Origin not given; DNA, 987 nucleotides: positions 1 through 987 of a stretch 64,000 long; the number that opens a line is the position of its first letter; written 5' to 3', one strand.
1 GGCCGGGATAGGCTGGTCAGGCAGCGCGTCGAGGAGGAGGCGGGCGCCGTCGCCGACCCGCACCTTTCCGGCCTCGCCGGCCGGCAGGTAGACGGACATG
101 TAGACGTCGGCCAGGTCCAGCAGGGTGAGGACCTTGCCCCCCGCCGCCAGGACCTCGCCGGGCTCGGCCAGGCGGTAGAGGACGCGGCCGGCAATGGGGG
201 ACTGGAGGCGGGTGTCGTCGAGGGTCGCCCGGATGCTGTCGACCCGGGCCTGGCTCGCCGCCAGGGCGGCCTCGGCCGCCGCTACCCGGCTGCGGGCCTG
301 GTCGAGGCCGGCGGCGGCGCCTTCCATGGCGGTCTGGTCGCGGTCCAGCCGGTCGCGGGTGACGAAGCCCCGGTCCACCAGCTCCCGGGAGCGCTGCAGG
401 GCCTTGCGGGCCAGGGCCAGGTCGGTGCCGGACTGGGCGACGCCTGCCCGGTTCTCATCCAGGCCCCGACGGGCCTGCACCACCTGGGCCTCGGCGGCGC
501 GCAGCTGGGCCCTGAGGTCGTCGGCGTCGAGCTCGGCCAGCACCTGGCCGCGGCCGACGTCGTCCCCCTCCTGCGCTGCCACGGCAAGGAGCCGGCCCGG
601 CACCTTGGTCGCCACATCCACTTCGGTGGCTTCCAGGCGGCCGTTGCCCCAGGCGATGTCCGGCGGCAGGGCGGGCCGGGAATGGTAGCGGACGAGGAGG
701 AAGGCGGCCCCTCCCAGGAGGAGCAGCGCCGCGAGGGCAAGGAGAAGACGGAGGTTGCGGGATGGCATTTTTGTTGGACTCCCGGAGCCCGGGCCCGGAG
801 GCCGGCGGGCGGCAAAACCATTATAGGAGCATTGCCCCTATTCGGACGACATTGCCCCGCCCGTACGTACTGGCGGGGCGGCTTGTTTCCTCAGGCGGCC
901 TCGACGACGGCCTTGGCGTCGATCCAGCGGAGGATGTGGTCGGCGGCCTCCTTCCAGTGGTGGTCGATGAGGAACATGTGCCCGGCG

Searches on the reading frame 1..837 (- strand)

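Call 36: search_protein_families(library=pfam, proteins=[window:1-837:-], max_evalue=0.001)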
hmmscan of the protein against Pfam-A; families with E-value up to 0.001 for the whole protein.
window:1-837:- (279 aa): 3 families
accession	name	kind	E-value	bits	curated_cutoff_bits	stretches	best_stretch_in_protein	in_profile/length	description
PF16576.10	HlyD_D23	-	7.7e-12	45.4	30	1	70-277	17-177/214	Barrel-sandwich domain of CusB or HlyD membrane-fusion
PF13437.12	HlyD_3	-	8.7e-12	46.2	22.2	1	211-278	2-70/106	HlyD family secretion protein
PF13533.13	Biotin_lipoyl_2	-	1.5e-06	28.3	29.8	1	75-104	3-32/32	Biotin-lipoyl like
